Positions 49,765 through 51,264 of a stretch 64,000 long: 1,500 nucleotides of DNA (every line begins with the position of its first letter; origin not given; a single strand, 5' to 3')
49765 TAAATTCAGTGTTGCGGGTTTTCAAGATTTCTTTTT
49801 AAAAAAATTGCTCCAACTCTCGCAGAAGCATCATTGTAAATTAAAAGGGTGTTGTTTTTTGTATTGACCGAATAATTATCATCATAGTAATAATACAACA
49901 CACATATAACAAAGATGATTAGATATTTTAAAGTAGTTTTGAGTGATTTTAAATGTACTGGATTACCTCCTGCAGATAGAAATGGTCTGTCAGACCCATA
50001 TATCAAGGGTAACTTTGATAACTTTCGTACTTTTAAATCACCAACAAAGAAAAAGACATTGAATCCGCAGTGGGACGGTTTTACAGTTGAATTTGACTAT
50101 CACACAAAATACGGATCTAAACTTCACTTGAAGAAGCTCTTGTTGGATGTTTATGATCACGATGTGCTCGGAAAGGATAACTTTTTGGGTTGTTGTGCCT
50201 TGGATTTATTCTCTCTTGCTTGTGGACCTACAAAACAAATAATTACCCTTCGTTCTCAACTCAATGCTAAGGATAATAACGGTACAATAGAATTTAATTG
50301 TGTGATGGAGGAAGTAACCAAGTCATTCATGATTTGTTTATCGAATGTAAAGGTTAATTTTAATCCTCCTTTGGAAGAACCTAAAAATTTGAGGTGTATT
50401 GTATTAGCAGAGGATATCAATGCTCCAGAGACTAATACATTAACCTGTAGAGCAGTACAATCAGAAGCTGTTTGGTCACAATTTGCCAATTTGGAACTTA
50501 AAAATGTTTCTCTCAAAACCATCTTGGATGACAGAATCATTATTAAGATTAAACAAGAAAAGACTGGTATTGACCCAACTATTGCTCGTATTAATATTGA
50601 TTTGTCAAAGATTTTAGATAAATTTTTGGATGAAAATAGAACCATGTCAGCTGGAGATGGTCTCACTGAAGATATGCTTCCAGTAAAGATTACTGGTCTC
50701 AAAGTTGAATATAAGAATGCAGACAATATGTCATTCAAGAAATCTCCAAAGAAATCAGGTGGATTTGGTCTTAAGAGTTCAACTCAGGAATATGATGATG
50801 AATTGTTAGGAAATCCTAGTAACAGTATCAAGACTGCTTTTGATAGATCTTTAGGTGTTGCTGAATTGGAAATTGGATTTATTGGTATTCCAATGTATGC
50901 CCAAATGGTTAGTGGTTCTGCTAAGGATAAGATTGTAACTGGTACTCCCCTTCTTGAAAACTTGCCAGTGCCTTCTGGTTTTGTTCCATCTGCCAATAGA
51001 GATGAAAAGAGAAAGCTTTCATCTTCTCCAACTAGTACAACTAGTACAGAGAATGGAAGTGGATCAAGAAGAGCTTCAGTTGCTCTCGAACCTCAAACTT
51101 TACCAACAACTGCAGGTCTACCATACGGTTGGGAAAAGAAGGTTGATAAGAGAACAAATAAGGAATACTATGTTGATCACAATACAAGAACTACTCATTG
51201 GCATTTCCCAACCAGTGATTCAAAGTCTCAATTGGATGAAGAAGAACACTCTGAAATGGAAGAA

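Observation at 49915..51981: C2 + three WW domains with no HECT domain: a 'headless' NEDD4-like protein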

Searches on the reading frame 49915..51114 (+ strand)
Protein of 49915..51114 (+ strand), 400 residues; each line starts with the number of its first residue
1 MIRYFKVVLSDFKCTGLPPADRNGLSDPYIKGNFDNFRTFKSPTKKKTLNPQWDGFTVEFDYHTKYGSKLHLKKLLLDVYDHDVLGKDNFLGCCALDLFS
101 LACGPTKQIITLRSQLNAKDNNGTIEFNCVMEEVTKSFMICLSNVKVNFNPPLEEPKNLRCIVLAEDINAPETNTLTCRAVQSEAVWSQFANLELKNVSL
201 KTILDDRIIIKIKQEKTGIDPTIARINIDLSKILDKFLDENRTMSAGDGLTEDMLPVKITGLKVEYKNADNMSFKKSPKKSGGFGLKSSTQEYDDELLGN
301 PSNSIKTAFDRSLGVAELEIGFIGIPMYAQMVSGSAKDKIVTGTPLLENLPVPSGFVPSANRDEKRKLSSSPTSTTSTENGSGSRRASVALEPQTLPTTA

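Call 23: predict_structure(alignment_id=A2)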
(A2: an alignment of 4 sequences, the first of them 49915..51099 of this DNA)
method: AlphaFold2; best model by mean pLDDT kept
length: 395 residues; sequences in the alignment: 4
mean_pLDDT: 44.0   pTM: 0.40
mean pLDDT of the five models: 44.0, 42.8, 42.6, 42.2, 35.1
residues with pLDDT >= 90: 0; 70-90: 46; 50-70: 72; < 50: 277
segments of 3 or more residues with pLDDT < 50: 1-76, 78-137, 169-172, 197-201, 217-219, 241-254, 268-310, 324-395
pLDDT, mean of each block of 10 residues (from residue 1): 38 35 36 32 34 37 34 45 44 41 34 36 34 42 75 66 60 51 65 52 64 62 75 58 33 56 66 33 31 28 37 75 39 29 27 34 31 28 27 27
secondary structure, 60 per line:
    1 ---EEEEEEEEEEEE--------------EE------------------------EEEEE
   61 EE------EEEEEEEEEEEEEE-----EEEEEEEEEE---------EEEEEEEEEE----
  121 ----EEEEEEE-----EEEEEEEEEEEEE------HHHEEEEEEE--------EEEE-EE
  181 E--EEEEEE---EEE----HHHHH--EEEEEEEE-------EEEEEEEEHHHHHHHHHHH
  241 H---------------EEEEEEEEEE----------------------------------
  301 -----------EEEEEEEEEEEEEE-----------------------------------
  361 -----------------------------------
elements in order: E4-15 E56-62 E69-82 E88-97 E107-116 E125-131 E137-149 E159-165 E174-177 E179-181 E184-189 E193-195 H200-204 E207-214 E222-229 H230-241 E257-266 E312-325

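Call 30: search_protein_representatives(protein=window:49915-51114:+)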
Query: 400 residues. Proteins with E-value up to 0.001 (for the whole library): 1545; up to 1e-10: 334; up to 1e-30: 27. The best 150 are listed.
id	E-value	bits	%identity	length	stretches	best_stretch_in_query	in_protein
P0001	5.4e-266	897.9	100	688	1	1-400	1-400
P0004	8.9e-168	574.6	64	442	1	1-399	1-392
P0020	3.7e-68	246.8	32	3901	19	13-100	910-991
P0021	2.5e-60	221.0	32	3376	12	12-237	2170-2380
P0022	6.4e-49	183.4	32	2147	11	12-57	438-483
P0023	1.9e-47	178.5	40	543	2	2-226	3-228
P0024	1.7e-43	165.6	35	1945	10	13-101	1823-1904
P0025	3.0e-43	164.8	35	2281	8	6-106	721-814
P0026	3.0e-43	164.7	31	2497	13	13-115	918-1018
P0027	6.4e-43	163.7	34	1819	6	8-99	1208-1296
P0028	1.4e-41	159.2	33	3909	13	12-116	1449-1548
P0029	2.6e-40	155.1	32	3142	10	6-105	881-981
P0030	3.2e-40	154.8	35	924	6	14-102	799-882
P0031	7.3e-38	147.0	35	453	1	2-351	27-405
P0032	9.0e-38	146.7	35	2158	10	13-97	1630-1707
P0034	2.5e-35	138.7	35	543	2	4-225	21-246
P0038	2.4e-34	135.4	35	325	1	5-232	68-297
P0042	2.6e-32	128.8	39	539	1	3-235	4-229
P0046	1.3e-30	123.1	34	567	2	3-220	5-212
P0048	7.7e-30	120.6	35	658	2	3-232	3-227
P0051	5.8e-27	111.2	42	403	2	4-147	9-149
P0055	6.0e-26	107.8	39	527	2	5-135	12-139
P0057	1.1e-25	107.0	45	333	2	19-147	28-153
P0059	1.3e-25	106.7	43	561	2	10-139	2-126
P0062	3.4e-25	105.3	38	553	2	2-145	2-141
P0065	1.5e-24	103.2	36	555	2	4-226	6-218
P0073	6.2e-23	97.9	41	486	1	4-146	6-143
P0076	1.7e-22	96.5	39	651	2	2-131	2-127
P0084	3.4e-21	92.2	43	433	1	5-143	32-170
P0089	8.6e-21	90.8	32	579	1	7-230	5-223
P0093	2.1e-20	89.5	39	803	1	3-155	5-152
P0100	1.5e-19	86.7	38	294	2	20-161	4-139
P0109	1.2e-18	83.8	37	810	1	3-188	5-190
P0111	1.3e-18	83.6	32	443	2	2-217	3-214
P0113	1.7e-18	83.2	34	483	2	62-220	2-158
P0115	2.3e-18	82.8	38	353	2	9-135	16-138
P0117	2.5e-18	82.7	34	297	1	8-178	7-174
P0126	1.2e-17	80.5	34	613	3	4-166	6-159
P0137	5.9e-17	78.2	37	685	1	4-137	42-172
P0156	9.4e-16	74.2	32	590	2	58-227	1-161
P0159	3.1e-15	72.6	35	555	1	5-171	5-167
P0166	5.1e-15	71.8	39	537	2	15-139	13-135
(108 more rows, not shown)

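Call 31: search_protein_families(library=pfam, proteins=[P0023, P0031, P0034, P0038, P0042, P0046, P0048, P0065, P0089, P0111], max_evalue=0.001)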
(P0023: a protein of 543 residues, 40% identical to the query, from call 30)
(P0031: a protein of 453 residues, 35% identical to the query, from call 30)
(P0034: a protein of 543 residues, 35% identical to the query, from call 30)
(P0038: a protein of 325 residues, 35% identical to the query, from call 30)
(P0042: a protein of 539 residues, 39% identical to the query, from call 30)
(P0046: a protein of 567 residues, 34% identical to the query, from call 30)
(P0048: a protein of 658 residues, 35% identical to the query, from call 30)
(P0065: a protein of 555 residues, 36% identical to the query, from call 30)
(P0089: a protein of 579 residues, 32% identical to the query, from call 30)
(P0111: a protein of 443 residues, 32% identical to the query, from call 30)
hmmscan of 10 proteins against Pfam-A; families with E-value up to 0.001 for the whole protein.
P0023 (543 aa): 2 families
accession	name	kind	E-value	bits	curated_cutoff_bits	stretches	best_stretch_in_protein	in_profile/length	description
PF00397.32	WW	-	4e-49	164.7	26.9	4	511-540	1-31/31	WW domain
PF00168.36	C2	-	6.4e-22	78.2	22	1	13-105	8-95/104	C2 domain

P0031 (453 aa): 2 families
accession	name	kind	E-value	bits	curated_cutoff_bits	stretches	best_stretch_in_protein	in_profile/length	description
PF00397.32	WW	-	6.6e-13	48.9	26.9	1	420-450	1-31/31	WW domain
PF00168.36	C2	-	2.9e-11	43.9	22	1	32-125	3-90/104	C2 domain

P0034 (543 aa): 2 families
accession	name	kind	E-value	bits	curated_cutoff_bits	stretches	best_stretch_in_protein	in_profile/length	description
PF00168.36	C2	-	2e-14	54.1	22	1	31-122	10-96/104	C2 domain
PF10358.15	NT-C2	-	0.0002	21.4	25.2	1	83-150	69-139/143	N-terminal C2 in EEIG1 and EHBP1 proteins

P0038 (325 aa): 1 family
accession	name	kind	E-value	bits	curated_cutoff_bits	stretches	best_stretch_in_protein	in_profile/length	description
PF00168.36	C2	-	3.8e-24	85.3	22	1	70-170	3-98/104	C2 domain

P0042 (539 aa): 2 families
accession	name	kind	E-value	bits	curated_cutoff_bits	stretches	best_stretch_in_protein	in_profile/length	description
PF00397.32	WW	-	2.5e-34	117.4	26.9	4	489-519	1-31/31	WW domain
PF00168.36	C2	-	6e-23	81.5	22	1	10-106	5-96/104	C2 domain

P0046 (567 aa): 1 family
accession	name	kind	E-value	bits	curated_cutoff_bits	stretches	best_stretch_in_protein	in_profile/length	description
PF00168.36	C2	-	7.6e-25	87.6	22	1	9-107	3-97/104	C2 domain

P0048 (658 aa): 2 families
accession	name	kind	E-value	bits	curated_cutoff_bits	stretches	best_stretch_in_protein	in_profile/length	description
PF00168.36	C2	-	1.7e-30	105.7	22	2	8-104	4-96/104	C2 domain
PF00397.32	WW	-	1.7e-12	47.6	26.9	1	418-447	1-31/31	WW domain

P0065 (555 aa): 1 family
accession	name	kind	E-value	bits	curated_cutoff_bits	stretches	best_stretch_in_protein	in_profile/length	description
PF00168.36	C2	-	6.3e-24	84.6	22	1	9-106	3-96/104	C2 domain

P0089 (579 aa): 3 families
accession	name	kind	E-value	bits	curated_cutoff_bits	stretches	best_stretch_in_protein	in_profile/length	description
PF00397.32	WW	-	2.6e-21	75.8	26.9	2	546-576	1-31/31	WW domain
PF00168.36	C2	-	9.4e-21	74.4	22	1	5-101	3-95/104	C2 domain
PF04438.22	zf-HIT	-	6.6e-08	32.6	24.7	1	412-437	4-29/30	HIT zinc finger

P0111 (443 aa): 0 families

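Call 33: list_cluster_members(proteins=[P0023, P0031, P0034, P0038, P0042, P0046, P0048, P0065, P0089, P0111])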
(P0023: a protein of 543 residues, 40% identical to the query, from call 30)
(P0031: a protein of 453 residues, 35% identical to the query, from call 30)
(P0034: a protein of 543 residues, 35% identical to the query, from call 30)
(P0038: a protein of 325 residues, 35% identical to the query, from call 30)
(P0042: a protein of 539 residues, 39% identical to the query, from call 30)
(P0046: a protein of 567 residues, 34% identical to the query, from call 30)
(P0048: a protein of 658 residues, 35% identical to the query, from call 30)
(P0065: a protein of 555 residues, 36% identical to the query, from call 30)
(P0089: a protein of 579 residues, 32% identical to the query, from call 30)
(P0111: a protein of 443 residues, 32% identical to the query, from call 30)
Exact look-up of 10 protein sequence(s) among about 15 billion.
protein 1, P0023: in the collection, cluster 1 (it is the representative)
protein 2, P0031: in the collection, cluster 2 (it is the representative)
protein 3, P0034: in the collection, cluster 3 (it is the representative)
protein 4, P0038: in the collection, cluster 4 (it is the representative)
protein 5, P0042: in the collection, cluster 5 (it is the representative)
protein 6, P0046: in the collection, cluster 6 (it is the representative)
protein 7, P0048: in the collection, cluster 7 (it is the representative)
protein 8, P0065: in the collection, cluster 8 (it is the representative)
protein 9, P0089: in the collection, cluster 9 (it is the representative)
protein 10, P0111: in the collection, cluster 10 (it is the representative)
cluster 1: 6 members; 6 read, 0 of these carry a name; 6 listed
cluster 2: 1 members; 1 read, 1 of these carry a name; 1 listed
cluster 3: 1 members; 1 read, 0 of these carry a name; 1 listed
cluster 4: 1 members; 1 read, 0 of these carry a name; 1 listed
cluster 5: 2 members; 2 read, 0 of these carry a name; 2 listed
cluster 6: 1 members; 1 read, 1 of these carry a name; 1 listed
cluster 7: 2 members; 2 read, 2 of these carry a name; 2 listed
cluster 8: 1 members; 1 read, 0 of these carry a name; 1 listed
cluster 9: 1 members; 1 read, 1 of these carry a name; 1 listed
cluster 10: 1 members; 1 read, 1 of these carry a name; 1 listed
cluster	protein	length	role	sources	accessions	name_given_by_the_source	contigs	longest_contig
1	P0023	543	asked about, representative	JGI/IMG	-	-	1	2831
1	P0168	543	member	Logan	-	-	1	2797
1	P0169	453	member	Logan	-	-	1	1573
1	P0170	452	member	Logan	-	-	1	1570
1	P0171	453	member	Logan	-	-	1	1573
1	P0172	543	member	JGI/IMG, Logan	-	-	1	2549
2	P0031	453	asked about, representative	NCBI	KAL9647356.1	hypothetical protein ABK040_011721 [Willaertia magna]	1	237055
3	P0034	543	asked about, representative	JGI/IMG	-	-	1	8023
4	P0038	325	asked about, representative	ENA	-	-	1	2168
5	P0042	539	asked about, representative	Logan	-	-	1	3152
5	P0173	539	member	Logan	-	-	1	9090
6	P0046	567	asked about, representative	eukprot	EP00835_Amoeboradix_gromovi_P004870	NODE_410_length_9177_cov_0.515091.p1 type:complete len:568 gc:universal ...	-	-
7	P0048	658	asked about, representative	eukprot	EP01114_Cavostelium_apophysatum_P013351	TRINITY_DN3215_c0_g1_i2.p1 TRINITY_DN3215_c0_g1~~TRINITY_DN3215_c0_g1_i2.p1 ORF ...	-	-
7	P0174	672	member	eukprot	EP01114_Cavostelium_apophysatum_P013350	TRINITY_DN3215_c0_g1_i1.p1 TRINITY_DN3215_c0_g1~~TRINITY_DN3215_c0_g1_i1.p1 ORF ...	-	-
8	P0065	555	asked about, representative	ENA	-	-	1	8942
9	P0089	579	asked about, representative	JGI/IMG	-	C2 domain/WW domain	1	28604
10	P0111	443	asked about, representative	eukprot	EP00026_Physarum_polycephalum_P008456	Phypoly_transcript_08542.p1 GENE.Phypoly_transcript_08542~~Phypoly_transcript_08542.p1 ...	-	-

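Call 38: find_homologous_proteins(query=A3, max_evalue=1e-10)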
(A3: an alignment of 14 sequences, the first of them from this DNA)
Query A3 (14 sequences) (358 aa, profile of the alignment): 9 proteins with E <= 1e-10 among 7006 candidates.
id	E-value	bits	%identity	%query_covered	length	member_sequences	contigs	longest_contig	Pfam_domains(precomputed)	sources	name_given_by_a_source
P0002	5.0e-109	382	67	100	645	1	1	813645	PF00168.37,PF20625.4,PF00397.33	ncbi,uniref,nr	ncbi:hypothetical protein C9374_011307 [Naegleria lovaniensis]|uniref:Protein kibra n=1 Tax=Naegleri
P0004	8.7e-108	378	68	100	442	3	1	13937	PF00168.37,PF00397.33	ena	-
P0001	8.9e-106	372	100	100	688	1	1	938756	PF00168.37,PF00397.33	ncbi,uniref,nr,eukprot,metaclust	ncbi:C2 domain-containing protein [Naegleria gruberi]|uniref:Protein kibra n=1 Tax=Naegleria gruberi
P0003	1.6e-105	371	62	99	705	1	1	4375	PF00168.37,PF20625.4,PF00397.33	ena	-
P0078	7.9e-102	359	33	62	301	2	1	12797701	PF00168.37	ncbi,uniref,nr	ncbi:tricalbin-1-related [Anaeramoeba flamelloides]|uniref:Tricalbin-1-related n=1 Tax=Anaeramoeba f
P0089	8.3e-100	352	31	63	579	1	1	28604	PF04438.23,PF00168.37,PF00397.33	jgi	jgi:C2 domain/WW domain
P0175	2.2e-36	144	37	36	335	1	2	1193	-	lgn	-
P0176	5.4e-14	70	35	25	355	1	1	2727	PF00168.37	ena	-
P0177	2.6e-11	62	41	24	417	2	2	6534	PF00168.37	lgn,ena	-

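Call 46: predict_structure(alignment_id=A3)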
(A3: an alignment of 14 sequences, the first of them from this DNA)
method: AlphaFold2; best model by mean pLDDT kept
length: 358 residues; sequences in the alignment: 14
mean_pLDDT: 84.4   pTM: 0.77
mean pLDDT of the five models: 84.4, 82.9, 82.5, 81.7, 81.5
residues with pLDDT >= 90: 223; 70-90: 76; 50-70: 11; < 50: 48
segments of 3 or more residues with pLDDT < 50: 244-251, 270-309
pLDDT, mean of each block of 10 residues (from residue 1): 94 97 93 97 97 97 93 97 92 97 97 91 97 93 93 91 87 88 90 91 91 79 90 88 51 77 78 42 37 31 41 89 91 95 92 91
secondary structure, 60 per line:
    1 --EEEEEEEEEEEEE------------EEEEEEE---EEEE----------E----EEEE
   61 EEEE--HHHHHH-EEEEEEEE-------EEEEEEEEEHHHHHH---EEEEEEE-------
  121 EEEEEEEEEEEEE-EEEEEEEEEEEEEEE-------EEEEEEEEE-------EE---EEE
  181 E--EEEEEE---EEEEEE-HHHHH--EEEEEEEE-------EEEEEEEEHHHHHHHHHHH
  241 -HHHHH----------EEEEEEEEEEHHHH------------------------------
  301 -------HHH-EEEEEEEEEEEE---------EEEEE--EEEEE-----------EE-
elements in order: E3-15 E28-34 E38-41 E57-64 H67-72 E74-81 E89-97 H98-103 E107-113 E121-133 E135-149 E157-165 E178-181 E184-189 E193-198 H200-204 E207-214 E222-229 H230-240 H242-246 E257-266 H267-270 E312-323 E333-337 E340-344

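Call 50: fold_search(model_id=the predicted structure, library=pdb)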
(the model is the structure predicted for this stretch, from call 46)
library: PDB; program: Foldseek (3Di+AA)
matches with E <= 10: 1053; with E <= 0.001: 180
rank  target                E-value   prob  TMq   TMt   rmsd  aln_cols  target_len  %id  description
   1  9qkv                  5.2e-10  1.00  0.31  0.07  19.0       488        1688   12  Human myoferlin (1-1997) in complex with an MSP2N2 lipid nanodisc (15 mol% DOPS, 5 mol% Cholesterol) (released 2025-06-04)
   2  9qls                  9.0e-10  1.00  0.30  0.08  24.4       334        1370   15  Human dysferlin (1-2017) in the lipid-free, Ca2+-bound state (released 2025-06-04)
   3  9qle                  9.0e-10  1.00  0.32  0.07  19.8       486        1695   11  Human myoferlin (1-1997) in complex with an MSP2N2 lipid nanodisc (15 mol% DOPS, 2 mol% PI(4,5)P2) (released 2025-06-04)
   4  9qlf                  1.5e-09  1.00  0.30  0.07  23.5       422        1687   12  Human myoferlin (1-1997) in complex with an MSP2N2 lipid nanodisc (25 mol% DOPS, 5 mol% PI(4,5)P2 and 5 mol% Cholesterol (released 2025-06-04)
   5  4p42_A                2.1e-09  1.00  0.28  0.23  13.8       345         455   13  Extended-Synaptotagmin 2, SMP - C2A - C2B Domains (released 2014-05-14)
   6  9qln                  2.1e-09  1.00  0.30  0.09  24.7       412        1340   13  Human myoferlin (1-1997) in the lipid-free, Ca2+-bound state (released 2025-06-04)
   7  6kxu_A                3.1e-09  1.00  0.29  0.21  11.6       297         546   15  BON1 (released 2020-09-16)
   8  9h6x                  3.1e-09  1.00  0.30  0.07  24.7       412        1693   12  Cryo-EM structure of lipid-bound human myoferlin (25 mol% DOPS/5 mol% PI(4,5)P2 nanodisc) (released 2025-06-04)
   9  9seg                  3.2e-09  1.00  0.31  0.08  24.5       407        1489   13  Mouse otoferlin (216-1931) in the lipid-free Ca2+-bound state, "open" conformation (class 1) (released 2025-11-05)
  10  6kxk_G                4.2e-09  1.00  0.28  0.21  12.6       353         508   11  BON1 (released 2020-09-16)
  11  6kxk_B                5.6e-09  1.00  0.30  0.22  11.8       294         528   14  BON1 (released 2020-09-16)
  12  9b8k                  5.9e-09  1.00  0.32  0.07  19.3       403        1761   12  Cryo-EM structure of human dysferlin monomer (released 2024-11-27)
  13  9sea                  5.9e-09  1.00  0.32  0.08  18.8       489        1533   11  Mouse otoferlin (216-1931) in complex with a lipid nanodisc (comprising 25% PS and 5% PIP2) (released 2025-11-05)
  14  6ank_A                6.3e-09  1.00  0.23  0.31  20.9       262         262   14  Synaptotagmin-7, C2A- and C2B-domains (released 2017-09-20)
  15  6kxk_A                7.7e-09  1.00  0.29  0.21  13.2       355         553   13  BON1 (released 2020-09-16)
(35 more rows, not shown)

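Call 55: list_cluster_members(proteins=[P0051, P0055, P0059, P0113, P0126, P0137, P0159, P0093, P0109, P0156])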
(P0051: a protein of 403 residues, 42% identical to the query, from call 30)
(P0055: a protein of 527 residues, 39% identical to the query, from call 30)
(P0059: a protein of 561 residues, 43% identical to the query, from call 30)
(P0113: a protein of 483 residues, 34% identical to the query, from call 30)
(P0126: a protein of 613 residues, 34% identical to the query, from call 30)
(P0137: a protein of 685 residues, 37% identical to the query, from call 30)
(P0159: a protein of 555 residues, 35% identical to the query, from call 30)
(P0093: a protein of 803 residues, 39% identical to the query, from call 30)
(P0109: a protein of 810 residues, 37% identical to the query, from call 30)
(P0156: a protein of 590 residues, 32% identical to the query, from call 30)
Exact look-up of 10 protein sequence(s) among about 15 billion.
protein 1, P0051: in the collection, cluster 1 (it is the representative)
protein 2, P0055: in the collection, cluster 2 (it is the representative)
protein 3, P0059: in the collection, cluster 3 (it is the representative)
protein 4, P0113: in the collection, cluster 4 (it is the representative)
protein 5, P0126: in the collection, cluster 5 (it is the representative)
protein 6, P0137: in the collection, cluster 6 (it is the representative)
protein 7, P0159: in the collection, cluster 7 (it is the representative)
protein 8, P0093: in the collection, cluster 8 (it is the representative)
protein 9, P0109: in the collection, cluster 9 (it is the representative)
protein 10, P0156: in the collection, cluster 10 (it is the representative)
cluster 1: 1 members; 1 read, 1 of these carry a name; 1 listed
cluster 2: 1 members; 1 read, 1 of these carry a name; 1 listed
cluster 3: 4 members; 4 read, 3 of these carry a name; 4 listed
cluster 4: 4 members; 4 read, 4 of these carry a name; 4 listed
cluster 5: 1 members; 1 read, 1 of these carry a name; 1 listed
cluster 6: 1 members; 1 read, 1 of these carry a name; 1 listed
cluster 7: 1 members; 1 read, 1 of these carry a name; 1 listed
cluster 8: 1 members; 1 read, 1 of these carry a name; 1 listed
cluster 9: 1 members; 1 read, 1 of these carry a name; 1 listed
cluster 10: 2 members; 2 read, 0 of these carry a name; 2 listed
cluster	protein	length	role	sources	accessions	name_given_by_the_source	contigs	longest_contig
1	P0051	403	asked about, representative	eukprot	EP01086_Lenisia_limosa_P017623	TRINITY_DN8984_c0_g1_i1.p1 TRINITY_DN8984_c0_g1~~TRINITY_DN8984_c0_g1_i1.p1 ORF ...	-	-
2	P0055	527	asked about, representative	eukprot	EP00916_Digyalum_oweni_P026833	GHVL01044047.1.p1 GENE.GHVL01044047.1~~GHVL01044047.1.p1 ORF type:complete len:528 ...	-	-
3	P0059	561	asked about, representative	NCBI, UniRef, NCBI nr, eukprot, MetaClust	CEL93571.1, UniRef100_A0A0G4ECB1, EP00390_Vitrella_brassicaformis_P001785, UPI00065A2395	unnamed protein product [Vitrella brassicaformis CCMP3155] | WW domain-containing protein n=1 Tax=Vitrella brassicaformis (strain CCMP3155) ... | CEL93571.1 unnamed protein product [Vitrella brassicaformis CCMP3155]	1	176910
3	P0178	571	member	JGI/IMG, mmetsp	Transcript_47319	Transcript_47319/g.118172 ORF Transcript_47319/g.118172 Transcript_47319/m.118172 ...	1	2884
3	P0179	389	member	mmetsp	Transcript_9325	Transcript_9325/g.26907 ORF Transcript_9325/g.26907 Transcript_9325/m.26907 type:complete ...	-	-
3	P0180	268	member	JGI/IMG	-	-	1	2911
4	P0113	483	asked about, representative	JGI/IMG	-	uncharacterized protein YbdZ (MbtH family)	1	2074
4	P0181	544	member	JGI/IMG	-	uncharacterized protein YbdZ (MbtH family)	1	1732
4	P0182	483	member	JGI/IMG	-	uncharacterized protein YbdZ (MbtH family)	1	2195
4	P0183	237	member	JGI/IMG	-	E3 ubiquitin-protein ligase NEDD4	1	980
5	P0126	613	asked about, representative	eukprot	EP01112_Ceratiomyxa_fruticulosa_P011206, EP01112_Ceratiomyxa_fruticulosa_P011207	TRINITY_DN3027_c0_g1_i1.p1 TRINITY_DN3027_c0_g1~~TRINITY_DN3027_c0_g1_i1.p1 ORF ...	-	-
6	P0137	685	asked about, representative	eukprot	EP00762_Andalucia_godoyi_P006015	ANDGO_00056.mRNA.1 WW domain-containing protein A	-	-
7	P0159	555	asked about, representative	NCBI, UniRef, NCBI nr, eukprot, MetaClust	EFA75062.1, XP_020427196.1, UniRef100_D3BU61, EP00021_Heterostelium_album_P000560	hypothetical protein PPL_11680 [Heterostelium album PN500] | WW domain-containing protein n=1 Tax=Heterostelium pallidum (strain ATCC 26659 / Pp 5 / ... | XP_020427196.1 hypothetical protein PPL_11680 [Heterostelium album PN500]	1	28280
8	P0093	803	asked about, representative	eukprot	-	gb/GECG01011437.1/.p1 GENE.gb/GECG01011437.1/~~gb/GECG01011437.1/.p1 ORF type:complete ...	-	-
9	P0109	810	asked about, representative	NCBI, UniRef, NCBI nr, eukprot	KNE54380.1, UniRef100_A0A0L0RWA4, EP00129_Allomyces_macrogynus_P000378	hypothetical protein AMAG_00356 [Allomyces macrogynus ATCC 38327] | C2 domain-containing protein n=1 Tax=Allomyces macrogynus (strain ATCC 38327) ... | KNE54380.1 hypothetical protein AMAG_00356 [Allomyces macrogynus ATCC 38327]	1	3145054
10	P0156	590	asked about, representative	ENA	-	-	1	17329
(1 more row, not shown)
